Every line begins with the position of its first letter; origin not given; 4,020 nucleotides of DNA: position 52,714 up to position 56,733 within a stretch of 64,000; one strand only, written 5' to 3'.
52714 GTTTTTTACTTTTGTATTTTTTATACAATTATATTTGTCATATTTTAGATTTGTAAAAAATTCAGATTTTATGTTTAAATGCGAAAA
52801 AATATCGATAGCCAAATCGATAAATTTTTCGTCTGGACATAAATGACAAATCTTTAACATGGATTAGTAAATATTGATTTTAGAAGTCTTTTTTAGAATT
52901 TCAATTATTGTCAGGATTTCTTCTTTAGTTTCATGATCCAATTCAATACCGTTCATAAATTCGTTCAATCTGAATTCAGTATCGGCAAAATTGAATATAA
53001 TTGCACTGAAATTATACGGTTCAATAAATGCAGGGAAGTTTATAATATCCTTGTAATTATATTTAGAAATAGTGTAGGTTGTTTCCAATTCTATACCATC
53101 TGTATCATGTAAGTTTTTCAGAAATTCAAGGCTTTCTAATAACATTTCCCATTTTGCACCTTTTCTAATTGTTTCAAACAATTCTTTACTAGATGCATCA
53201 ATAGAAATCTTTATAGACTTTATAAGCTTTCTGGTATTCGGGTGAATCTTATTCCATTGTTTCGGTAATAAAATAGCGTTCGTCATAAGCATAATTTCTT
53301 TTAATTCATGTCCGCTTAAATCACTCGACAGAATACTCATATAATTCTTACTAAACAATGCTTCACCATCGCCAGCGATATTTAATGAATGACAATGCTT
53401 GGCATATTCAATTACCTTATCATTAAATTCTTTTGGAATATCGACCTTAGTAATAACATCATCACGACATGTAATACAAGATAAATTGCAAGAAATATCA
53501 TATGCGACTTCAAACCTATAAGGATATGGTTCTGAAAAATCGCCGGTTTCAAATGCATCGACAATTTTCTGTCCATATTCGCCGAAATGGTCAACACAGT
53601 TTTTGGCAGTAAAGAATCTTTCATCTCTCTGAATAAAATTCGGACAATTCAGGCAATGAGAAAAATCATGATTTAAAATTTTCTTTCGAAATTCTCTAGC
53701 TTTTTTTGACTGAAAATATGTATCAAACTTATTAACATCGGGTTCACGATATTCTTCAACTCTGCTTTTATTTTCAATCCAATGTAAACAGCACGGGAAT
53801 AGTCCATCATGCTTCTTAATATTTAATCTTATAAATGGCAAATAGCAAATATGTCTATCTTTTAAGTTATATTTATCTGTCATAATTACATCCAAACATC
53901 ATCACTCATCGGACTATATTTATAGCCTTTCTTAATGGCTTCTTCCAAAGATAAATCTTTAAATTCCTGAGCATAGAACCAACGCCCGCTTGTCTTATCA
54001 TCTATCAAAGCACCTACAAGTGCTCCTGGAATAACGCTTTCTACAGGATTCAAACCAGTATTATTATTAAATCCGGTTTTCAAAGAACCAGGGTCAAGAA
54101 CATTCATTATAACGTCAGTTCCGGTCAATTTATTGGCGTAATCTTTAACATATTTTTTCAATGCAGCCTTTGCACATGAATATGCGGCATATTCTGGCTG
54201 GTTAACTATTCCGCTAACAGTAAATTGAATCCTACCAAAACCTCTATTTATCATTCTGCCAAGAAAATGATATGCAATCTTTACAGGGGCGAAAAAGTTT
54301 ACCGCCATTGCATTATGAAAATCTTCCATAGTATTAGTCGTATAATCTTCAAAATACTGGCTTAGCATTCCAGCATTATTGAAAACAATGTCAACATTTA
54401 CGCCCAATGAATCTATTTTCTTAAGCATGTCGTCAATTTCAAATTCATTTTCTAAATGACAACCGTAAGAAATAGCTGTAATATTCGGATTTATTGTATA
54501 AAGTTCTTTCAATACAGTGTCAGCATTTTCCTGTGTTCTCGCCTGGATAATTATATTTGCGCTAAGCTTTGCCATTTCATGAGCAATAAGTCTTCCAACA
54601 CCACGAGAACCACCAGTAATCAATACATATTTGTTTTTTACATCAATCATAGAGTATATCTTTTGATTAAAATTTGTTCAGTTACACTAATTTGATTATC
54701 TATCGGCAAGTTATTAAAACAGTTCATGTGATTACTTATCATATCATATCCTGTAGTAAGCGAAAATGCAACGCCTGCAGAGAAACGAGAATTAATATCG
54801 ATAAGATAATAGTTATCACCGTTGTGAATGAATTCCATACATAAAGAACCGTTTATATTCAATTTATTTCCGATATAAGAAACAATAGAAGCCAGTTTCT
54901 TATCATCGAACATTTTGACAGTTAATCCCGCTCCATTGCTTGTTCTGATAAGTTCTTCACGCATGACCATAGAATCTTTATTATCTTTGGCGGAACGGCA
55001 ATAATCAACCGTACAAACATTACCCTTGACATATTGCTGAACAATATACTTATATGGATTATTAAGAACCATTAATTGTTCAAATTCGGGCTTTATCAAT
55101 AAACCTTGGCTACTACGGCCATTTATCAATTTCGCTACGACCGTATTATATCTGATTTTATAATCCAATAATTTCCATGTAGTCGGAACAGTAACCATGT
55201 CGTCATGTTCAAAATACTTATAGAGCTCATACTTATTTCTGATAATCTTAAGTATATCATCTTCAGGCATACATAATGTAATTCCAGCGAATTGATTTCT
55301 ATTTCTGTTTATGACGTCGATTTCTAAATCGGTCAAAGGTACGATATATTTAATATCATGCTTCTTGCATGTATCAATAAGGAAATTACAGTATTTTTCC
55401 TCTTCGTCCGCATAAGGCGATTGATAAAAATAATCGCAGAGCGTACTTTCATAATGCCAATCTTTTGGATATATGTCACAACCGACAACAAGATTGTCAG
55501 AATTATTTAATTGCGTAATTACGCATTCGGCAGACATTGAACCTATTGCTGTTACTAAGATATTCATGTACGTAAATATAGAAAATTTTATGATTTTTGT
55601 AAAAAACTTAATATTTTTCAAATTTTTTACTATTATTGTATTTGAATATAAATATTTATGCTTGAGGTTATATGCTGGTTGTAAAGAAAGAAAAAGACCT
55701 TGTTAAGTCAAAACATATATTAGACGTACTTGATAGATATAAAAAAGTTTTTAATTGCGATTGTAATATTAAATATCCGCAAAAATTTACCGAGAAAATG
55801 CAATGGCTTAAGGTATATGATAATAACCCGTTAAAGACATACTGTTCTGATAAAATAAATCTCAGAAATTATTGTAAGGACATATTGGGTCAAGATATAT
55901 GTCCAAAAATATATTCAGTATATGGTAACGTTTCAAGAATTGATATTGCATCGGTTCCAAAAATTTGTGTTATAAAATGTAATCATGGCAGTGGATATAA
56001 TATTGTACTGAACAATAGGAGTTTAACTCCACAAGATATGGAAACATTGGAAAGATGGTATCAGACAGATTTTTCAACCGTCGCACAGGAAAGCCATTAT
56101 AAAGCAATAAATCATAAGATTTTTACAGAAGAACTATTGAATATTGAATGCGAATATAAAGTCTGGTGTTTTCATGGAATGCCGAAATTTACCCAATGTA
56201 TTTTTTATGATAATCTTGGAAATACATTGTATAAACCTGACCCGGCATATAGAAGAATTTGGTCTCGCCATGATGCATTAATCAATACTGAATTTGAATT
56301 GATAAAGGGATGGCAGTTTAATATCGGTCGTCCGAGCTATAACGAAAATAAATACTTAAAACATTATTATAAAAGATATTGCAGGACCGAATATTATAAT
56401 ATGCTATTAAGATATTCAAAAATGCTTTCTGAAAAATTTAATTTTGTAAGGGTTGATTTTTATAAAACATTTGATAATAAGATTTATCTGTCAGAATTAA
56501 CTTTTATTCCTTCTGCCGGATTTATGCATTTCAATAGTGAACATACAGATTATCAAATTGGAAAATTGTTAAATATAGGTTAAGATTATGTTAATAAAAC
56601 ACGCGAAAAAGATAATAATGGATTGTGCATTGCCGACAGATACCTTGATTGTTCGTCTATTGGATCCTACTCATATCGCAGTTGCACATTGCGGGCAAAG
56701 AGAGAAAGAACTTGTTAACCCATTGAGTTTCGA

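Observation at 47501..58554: AT-rich 11-kb sugar-modification locus (4 GT92-like paralogs, WecE/WecF-like pair, 2 ATP-grasp, 2 radical SAM, SDR) inserted next to the replication genes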

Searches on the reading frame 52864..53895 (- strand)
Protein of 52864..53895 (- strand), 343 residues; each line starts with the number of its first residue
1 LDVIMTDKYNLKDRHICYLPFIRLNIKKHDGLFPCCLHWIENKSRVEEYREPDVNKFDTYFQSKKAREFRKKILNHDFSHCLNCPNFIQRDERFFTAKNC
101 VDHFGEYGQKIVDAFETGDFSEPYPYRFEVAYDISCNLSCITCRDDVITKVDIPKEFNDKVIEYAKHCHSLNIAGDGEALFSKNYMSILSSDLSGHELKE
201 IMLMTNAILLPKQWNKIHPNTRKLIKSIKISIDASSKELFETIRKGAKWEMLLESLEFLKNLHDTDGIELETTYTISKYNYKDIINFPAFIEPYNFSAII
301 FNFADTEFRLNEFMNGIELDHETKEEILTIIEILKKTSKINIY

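Call 4: search_protein_families(library=pfam, proteins=[window:52864-53895:-], max_evalue=0.1)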
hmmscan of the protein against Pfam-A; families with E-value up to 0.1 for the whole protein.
window:52864-53895:- (343 aa): 2 families
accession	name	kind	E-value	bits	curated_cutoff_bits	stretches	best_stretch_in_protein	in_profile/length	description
PF04055.27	Radical_SAM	-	0.00011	22.9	29.5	1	136-262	7-139/166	Radical SAM superfamily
PF13186.11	SPASM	-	0.072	13.8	21.5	0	17-85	1-67/67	Iron-sulfur cluster-binding domain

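Call 11: search_protein_families(library=ncbifam, proteins=[window:52864-53895:-], max_evalue=0.1)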
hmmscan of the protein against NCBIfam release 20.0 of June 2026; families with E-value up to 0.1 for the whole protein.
window:52864-53895:- (343 aa): 12 families
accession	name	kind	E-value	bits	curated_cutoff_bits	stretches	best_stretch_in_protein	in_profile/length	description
NF033640.1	N_Twi_rSAM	subfamily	6.1e-24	84.8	170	2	154-327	159-329/398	twitch domain-containing radical SAM protein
TIGR04317.1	W_rSAM_matur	equivalog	1.1e-11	44.5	380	1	135-301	13-181/349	tungsten cofactor oxidoreductase radical SAM maturase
TIGR04311.1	rSAM_Geo_metal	subfamily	1.2e-11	44.4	400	1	124-271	1-154/423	radical SAM/SPASM family putative metalloenzyme maturase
TIGR02668.1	moaA_archaeal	equivalog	1.5e-06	27.4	325.25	1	134-257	18-141/303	GTP 3',8-cyclase MoaA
TIGR02666.1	moaA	equivalog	3.3e-06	26.3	284.05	1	136-294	20-183/336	GTP 3',8-cyclase MoaA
NF001199.0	PRK00164.2-1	equivalog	2.2e-05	23.8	231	1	133-257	19-143/308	GTP 3',8-cyclase MoaA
TIGR04250.1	SCM_rSAM_ScmE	equivalog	3.4e-05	22.9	400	1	134-291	11-165/358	SynChlorMet cassette radical SAM/SPASM protein ScmE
TIGR04545.1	rSAM_ahbD_hemeb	equivalog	9.1e-05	22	500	1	134-288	8-159/339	heme b synthase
TIGR03972.1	rSAM_TYW1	equivalog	0.004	16.3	317.95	1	193-292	143-236/297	4-demethylwyosine synthase TYW1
NF038332.1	rSAM_rare_HxsC4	exception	0.0042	16.3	500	1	135-317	23-207/335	radical SAM protein HxsC4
NF053743.1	LipS2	equivalog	0.026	14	270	1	215-258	117-159/292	LipS2 family lipoyl synthase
NF033527.1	transpos_Tn3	equivalog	0.087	10.8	500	0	211-278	298-367/954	Tn3 family transposase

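Call 12: search_protein_families(library=phrogs, proteins=[window:52864-53895:-], max_evalue=0.01)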
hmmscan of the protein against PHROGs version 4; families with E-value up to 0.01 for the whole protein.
window:52864-53895:- (343 aa): 1 family
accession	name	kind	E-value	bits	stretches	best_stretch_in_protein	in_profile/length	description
phrog_21308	-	other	2e-08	33.8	1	135-286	422-578/735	radical SAM domain-containing protein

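Call 51: search_solved_structures(query=window:52864-53883:-, max_evalue=0.1)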
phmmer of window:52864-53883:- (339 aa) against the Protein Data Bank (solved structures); distinct sequences matched with E-value up to 0.1: 2.
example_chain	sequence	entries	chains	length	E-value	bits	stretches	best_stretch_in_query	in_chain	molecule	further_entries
6yxx_EF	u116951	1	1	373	0.098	15.4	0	94-231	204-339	SpoU_methylase domain-containing protein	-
6yxy_EF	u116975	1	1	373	0.098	15.4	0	94-231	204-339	mt-LAF6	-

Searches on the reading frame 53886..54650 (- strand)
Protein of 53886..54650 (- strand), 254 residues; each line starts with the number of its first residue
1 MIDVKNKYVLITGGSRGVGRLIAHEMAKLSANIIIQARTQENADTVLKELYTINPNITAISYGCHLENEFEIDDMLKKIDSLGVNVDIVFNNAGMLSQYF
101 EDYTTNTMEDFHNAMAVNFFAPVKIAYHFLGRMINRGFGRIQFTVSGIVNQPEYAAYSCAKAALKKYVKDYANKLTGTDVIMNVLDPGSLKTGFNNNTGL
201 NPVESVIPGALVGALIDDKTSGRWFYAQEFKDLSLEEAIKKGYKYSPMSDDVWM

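Call 4: search_protein_families(library=pfam, proteins=[window:53886-54650:-], max_evalue=0.1)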
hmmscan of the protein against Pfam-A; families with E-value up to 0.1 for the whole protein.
window:53886-54650:- (254 aa): 4 families
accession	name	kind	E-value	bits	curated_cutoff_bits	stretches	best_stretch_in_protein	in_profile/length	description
PF00106.31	adh_short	-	9.6e-34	117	26.6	1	7-198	1-190/195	short chain dehydrogenase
PF13561.12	adh_short_C2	-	2.7e-22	79.9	27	1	16-197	6-183/236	Enoyl-(Acyl carrier protein) reductase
PF08659.16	KR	-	6.7e-07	29.8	22.6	1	9-165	3-157/180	KR domain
PF01370.27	Epimerase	-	0.0099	15.8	20.9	0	9-99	1-77/240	NAD dependent epimerase/dehydratase family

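Call 105: search_protein_families(library=ncbifam, proteins=[window:53886-54650:-], max_evalue=0.001)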
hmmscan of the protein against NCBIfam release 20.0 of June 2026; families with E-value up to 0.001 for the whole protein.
window:53886-54650:- (254 aa): 217 families (the best 25 are shown)
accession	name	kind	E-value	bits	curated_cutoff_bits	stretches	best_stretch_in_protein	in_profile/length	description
NF005539.0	PRK07201.1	equivalog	5.5e-29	101.4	549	1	4-180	368-544/657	SDR family oxidoreductase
NF005559.1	PRK07231.1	subfamily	7.9e-29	100.9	215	1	4-197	2-193/249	glucose 1-dehydrogenase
NF009466.0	PRK12826.1-2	subfamily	1e-25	90.6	222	1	5-197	2-194/248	3-oxoacyl-ACP reductase FabG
NF005488.0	PRK07097.1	equivalog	1.5e-24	86.6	369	1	2-193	6-195/266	gluconate 5-dehydrogenase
NF004521.0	PRK05866.1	equivalog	7.3e-24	84.4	368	1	2-168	36-203/294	SDR family oxidoreductase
NF004825.0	PRK06181.1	equivalog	1.8e-23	83.2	215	1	3-196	3-194/268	SDR family oxidoreductase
NF005681.0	PRK07478.1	subfamily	5.4e-23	81.7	267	1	2-198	2-198/254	SDR family oxidoreductase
NF009093.0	PRK12429.1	subfamily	7e-23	81.2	258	1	4-193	3-190/259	3-hydroxybutyrate dehydrogenase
NF005095.0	PRK06523.1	subfamily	1.4e-22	80.4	231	1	3-192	7-188/261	oxidoreductase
NF047420.2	EF_P_mod_YmfI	equivalog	2e-22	80.1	238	1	9-198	2-186/236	elongation factor P 5-aminopentanone reductase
NF005446.0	PRK07035.1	equivalog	3.8e-22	78.8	373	1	2-196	7-200/255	SDR family oxidoreductase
TIGR01963.1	PHB_DH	subfamily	6.9e-22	77.9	307.05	1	7-193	2-186/255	3-hydroxybutyrate dehydrogenase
NF040690.1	mycolate_SDR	equivalog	1.1e-21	77.4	380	1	5-211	7-210/265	mycolate reductase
TIGR01830.1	3oxo_ACP_reduc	equivalog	1.4e-21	77.3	297.75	1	9-195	1-186/239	3-oxoacyl-[acyl-carrier-protein] reductase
NF006776.0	PRK09291.1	equivalog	1.4e-21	77.3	265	1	6-197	2-185/257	SDR family oxidoreductase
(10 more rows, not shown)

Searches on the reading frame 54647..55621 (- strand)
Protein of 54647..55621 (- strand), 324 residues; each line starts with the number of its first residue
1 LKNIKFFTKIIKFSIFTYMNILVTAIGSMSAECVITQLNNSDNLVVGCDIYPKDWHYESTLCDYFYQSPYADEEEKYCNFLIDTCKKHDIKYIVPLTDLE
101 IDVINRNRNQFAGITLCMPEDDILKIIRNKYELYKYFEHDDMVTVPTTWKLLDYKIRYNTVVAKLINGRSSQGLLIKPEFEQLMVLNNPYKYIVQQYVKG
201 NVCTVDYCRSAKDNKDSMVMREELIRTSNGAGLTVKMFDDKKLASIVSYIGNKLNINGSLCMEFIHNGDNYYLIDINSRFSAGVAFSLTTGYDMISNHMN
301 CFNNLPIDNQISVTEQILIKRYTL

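Call 4: search_protein_families(library=pfam, proteins=[window:54647-55621:-], max_evalue=0.1)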
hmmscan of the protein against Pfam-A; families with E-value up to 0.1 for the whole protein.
window:54647-55621:- (324 aa): 5 families
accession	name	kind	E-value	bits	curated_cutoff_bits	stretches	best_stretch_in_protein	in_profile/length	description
PF02655.19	ATP-grasp_3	-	2.4e-13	50.9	23.2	1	128-282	2-159/160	ATP-grasp domain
PF15632.11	ATPgrasp_Ter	-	1.9e-09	37.8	29.1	1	191-316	4-122/131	ATP-grasp in the biosynthetic pathway with Ter operon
PF21360.3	PylC-like_N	-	9.5e-09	35.7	27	1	60-115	38-94/96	PylC-like, N-terminal domain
PF02786.22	CPSase_L_D2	-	0.0064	16.5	19.8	1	221-299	121-200/211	Carbamoyl-phosphate synthase L chain, ATP binding domain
PF00526.23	Dicty_CTDC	-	0.079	13.2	27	0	200-209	5-14/24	Dictyostelium (slime mold) repeat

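Call 11: search_protein_families(library=ncbifam, proteins=[window:54647-55621:-], max_evalue=0.1)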
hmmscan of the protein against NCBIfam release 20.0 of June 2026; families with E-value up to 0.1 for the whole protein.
window:54647-55621:- (324 aa): 10 families
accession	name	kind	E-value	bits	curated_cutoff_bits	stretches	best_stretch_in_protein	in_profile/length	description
NF009402.0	PRK12767.1-1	equivalog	1.7e-28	99.4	218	1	19-293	3-289/329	carbamoyl phosphate synthase-like protein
NF009405.0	PRK12767.1-4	equivalog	2.4e-26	92.5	390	1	19-294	1-280/320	carbamoyl phosphate synthase-like protein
NF009404.0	PRK12767.1-3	equivalog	4.8e-22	78.3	316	2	19-178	1-153/344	carbamoyl phosphate synthase-like protein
NF009406.0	PRK12767.1-5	equivalog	3.2e-21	75.7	271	1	63-304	46-295/327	carbamoyl phosphate synthase-like protein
NF009403.0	PRK12767.1-2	equivalog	3.1e-19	69.4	286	2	19-254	1-239/342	carbamoyl phosphate synthase-like protein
NF005315.0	PRK06849.1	equivalog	3.5e-12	46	406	1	62-285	48-281/389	hypothetical protein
TIGR03909.1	pyrrolys_PylC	equivalog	7.6e-06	24.9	248.3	1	60-305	38-280/374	3-methylornithine--L-lysine ligase PylC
TIGR01369.1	CPSaseII_lrg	equivalog_domain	9.7e-05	20.2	1027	1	241-316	802-879/1052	carbamoyl-phosphate synthase (glutamine-hydrolyzing) large subunit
NF053643.1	Ddl_archaea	equivalog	0.00023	20.3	500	1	121-282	98-274/367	putative pseudomurein biosynthesis ATP-grasp protein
NF003671.0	PRK05294.1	equivalog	0.006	14.2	599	1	241-303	799-862/1058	carbamoyl-phosphate synthase large subunit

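Call 12: search_protein_families(library=phrogs, proteins=[window:54647-55621:-], max_evalue=0.01)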
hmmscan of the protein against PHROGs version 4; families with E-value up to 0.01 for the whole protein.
window:54647-55621:- (324 aa): 0 families

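Call 38: search_solved_structures(query=window:54647-55567:-, max_evalue=0.01)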
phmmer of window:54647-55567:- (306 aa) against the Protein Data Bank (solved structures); distinct sequences matched with E-value up to 0.01: 1.
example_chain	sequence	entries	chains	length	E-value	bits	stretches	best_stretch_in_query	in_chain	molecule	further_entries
2pn1_A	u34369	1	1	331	0.00012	24.8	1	43-276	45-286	Carbamoylphosphate synthase large subunit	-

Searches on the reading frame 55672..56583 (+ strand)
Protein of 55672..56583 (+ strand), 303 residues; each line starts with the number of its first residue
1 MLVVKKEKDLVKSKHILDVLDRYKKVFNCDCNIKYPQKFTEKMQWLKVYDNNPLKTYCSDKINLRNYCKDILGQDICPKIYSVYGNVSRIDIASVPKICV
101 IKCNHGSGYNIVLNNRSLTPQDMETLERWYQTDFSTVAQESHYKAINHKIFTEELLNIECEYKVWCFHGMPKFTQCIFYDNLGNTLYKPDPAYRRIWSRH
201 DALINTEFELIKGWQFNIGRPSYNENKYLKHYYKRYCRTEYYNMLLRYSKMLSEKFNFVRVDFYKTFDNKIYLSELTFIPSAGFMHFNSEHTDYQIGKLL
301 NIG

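Call 4: search_protein_families(library=pfam, proteins=[window:55672-56583:+], max_evalue=0.1)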
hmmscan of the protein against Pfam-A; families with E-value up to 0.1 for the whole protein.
window:55672-56583:+ (303 aa): 2 families
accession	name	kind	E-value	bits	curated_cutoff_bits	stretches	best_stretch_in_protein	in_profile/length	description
PF14305.11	ATPgrasp_TupA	-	2.7e-24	86.5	25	2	41-175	1-142/241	TupA-like ATPgrasp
PF07261.16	DnaB_2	-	0.002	18.2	22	0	115-134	9-29/74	Replication initiation and membrane attachment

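Call 11: search_protein_families(library=ncbifam, proteins=[window:55672-56583:+], max_evalue=0.1)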
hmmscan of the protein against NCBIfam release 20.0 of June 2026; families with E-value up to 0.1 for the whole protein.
window:55672-56583:+ (303 aa): 0 families

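Call 12: search_protein_families(library=phrogs, proteins=[window:55672-56583:+], max_evalue=0.01)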
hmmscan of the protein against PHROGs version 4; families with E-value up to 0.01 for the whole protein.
window:55672-56583:+ (303 aa): 0 families

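Call 37: search_solved_structures(query=window:55672-56583:+, max_evalue=1)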
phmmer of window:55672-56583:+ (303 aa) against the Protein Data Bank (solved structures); distinct sequences matched with E-value up to 1: 12.
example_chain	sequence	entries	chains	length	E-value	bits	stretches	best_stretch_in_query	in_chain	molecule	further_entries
1e3l_A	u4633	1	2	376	0.28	13.4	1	85-121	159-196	ALCOHOL DEHYDROGENASE, CLASS II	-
1e3e_A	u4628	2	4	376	0.28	13.4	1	85-121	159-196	ALCOHOL DEHYDROGENASE, CLASS II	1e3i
3cos_A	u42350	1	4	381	0.5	12.6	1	86-121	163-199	Alcohol dehydrogenase 4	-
3qbn_A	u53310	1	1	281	0.72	12.1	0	201-241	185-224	Serine/threonine-protein kinase 6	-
3r21_A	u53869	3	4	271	0.72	12.1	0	133-241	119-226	Serine/threonine-protein kinase 6 | Aurora kinase A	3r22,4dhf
9s0k_B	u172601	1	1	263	0.87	11.8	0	200-241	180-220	Aurora kinase A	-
9s0w_A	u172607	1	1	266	0.89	11.8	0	200-241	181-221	Aurora kinase A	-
3unz_A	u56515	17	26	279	0.92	11.7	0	139-241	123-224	Aurora kinase A | Serine/Threonine-Protein Kinase 6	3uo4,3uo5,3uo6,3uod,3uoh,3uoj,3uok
8c15_A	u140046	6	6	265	0.97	11.6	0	200-241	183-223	Aurora kinase A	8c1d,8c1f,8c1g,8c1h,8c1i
5orl_A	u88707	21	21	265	0.97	11.6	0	200-241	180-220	Aurora kinase A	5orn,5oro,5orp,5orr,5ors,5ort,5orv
5osd_A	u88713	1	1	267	0.99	11.6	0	200-241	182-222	Aurora kinase A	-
3w2c_A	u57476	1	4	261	1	11.6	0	201-241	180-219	Aurora kinase A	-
